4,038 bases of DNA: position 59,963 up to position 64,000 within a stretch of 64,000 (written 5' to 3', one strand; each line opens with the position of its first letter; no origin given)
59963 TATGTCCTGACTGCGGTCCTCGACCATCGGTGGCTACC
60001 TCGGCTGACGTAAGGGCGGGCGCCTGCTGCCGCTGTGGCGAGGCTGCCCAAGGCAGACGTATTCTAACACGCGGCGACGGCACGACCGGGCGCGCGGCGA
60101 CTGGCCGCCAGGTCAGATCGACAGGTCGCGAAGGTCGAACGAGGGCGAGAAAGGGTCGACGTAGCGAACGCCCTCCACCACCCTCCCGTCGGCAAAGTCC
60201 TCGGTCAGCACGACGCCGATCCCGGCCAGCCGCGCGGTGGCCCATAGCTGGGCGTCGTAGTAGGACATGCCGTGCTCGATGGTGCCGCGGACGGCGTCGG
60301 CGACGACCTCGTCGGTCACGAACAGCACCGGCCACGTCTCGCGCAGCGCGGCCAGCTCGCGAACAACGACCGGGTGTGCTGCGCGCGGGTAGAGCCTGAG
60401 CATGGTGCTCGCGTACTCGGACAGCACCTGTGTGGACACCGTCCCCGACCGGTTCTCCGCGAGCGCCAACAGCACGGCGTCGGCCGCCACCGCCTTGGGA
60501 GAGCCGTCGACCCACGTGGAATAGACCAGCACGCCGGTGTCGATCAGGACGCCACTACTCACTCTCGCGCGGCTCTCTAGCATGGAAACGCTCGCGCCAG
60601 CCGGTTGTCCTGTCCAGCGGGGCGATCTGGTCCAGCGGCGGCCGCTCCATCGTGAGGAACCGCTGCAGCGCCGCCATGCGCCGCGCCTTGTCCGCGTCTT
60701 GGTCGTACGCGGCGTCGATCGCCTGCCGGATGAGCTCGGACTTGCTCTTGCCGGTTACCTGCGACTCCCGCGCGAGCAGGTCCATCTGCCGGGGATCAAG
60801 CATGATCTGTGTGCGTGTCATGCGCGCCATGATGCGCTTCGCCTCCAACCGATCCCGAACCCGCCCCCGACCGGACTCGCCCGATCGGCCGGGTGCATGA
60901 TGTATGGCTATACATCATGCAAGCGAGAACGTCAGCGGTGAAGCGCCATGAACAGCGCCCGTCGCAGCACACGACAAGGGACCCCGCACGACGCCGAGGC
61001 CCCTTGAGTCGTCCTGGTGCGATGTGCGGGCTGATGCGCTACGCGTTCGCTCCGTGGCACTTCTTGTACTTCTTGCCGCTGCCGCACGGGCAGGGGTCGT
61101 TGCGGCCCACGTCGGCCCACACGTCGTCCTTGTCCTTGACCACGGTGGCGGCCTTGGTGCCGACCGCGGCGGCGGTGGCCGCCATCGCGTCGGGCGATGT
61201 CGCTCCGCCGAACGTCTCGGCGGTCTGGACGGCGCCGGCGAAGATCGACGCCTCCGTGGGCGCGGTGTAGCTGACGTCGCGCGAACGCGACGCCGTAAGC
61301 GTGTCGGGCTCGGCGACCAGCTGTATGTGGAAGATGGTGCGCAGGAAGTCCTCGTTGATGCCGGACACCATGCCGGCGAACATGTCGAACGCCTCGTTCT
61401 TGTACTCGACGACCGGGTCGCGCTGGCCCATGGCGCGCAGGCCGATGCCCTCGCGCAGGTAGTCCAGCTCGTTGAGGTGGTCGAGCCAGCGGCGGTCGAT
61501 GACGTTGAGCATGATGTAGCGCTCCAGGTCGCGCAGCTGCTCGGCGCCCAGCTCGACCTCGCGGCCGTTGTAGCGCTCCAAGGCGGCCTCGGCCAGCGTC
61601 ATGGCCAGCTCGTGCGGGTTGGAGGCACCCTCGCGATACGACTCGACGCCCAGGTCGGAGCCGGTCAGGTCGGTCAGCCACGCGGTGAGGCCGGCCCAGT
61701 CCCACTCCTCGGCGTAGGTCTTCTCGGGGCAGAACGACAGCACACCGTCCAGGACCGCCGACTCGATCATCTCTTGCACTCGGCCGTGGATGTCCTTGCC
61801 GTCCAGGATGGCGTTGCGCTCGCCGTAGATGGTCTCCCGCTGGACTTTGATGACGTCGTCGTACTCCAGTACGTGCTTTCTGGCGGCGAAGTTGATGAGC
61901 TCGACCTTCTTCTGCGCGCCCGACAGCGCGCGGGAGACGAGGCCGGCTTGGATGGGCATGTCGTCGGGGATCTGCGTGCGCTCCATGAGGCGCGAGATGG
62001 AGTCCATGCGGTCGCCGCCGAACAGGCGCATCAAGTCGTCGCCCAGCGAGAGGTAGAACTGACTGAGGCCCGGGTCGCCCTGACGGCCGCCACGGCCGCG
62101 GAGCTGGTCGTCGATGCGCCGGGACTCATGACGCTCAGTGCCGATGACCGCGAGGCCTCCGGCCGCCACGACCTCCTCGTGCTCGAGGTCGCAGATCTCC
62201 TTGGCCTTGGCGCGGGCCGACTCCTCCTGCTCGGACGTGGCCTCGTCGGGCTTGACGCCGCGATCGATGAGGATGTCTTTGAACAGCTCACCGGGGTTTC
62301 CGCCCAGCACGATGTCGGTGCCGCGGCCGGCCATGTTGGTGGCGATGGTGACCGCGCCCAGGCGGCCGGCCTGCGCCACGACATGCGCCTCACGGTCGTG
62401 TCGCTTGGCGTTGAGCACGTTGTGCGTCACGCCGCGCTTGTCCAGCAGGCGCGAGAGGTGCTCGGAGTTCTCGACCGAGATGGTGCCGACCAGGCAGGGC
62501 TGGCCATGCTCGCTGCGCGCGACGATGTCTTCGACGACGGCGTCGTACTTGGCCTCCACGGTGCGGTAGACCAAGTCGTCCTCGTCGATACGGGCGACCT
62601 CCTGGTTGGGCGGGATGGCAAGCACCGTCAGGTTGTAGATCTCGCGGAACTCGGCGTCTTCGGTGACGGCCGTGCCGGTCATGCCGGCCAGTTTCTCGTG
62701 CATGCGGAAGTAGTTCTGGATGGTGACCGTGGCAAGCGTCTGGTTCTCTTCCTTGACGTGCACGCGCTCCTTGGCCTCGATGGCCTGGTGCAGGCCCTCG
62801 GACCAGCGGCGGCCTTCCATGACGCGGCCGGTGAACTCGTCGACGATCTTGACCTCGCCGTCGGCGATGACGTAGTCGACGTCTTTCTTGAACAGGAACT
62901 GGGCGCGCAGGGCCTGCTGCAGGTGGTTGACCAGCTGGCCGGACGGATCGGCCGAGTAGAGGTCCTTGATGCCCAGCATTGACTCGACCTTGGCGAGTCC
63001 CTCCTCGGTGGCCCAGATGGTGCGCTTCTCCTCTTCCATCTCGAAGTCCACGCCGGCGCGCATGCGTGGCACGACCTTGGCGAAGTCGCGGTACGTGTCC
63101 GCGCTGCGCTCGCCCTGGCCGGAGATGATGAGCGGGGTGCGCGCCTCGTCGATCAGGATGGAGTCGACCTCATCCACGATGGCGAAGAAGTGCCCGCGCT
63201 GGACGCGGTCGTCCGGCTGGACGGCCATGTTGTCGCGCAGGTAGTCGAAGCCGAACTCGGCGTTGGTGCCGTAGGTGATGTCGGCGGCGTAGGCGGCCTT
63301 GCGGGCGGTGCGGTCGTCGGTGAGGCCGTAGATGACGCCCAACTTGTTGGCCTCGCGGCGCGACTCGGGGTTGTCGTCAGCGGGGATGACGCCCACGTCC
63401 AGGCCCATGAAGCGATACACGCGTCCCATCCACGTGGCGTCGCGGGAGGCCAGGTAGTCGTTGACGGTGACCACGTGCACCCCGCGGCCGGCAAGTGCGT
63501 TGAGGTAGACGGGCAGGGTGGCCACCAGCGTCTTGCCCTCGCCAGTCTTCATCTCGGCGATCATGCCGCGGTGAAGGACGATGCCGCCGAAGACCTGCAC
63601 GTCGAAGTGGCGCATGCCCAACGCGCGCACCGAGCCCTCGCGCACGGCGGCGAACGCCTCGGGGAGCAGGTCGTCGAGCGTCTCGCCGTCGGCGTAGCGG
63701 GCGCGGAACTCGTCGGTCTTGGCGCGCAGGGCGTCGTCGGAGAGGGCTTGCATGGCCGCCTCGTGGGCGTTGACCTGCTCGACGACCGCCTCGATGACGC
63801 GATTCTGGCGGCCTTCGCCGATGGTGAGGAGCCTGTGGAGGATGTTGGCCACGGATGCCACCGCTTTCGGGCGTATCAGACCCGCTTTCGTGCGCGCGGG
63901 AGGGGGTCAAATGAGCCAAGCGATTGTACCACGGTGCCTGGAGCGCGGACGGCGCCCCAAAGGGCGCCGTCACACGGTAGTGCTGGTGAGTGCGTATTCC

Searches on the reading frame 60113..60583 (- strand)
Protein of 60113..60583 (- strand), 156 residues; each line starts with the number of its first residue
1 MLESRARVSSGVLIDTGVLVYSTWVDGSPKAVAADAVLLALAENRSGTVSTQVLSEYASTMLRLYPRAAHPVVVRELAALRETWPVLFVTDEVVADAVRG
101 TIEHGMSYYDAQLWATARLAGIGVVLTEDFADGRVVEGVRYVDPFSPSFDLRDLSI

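Call 62: search_protein_families(library=pfam, proteins=[window:60113-60583:-], max_evalue=0.001)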
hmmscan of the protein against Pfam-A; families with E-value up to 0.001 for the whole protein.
window:60113-60583:- (156 aa): 2 families
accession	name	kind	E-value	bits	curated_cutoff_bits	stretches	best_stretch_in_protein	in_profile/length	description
PF01850.27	PIN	-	8.1e-08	33.3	23.6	1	12-129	1-111/120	PIN domain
PF13470.12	PIN_3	-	0.00064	21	27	1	12-130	2-114/115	PIN domain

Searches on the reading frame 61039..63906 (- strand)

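Call 16: search_protein_families(library=pfam, proteins=[window:61039-63906:-], max_evalue=0.001)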
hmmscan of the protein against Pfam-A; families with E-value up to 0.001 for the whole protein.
window:61039-63906:- (955 aa): 5 families
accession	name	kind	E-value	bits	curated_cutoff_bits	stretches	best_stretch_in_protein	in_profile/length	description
PF07517.20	SecA_DEAD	-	2e-123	411.7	24.6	1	31-421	9-290/290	SecA DEAD-like domain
PF21090.3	P-loop_SecA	-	5.1e-86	287.9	27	1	437-648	2-204/205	SecA P-loop domain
PF07516.18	SecA_SW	-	1.1e-63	215.4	26.7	1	651-862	1-200/200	SecA Wing and Scaffold domain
PF01043.26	SecA_PP_bind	-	1.3e-39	135.7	23.5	1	268-377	2-110/110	SecA preprotein cross-linking domain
PF02810.21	SEC-C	-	8.9e-11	41.9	20.4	1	935-952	1-18/19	SEC-C motif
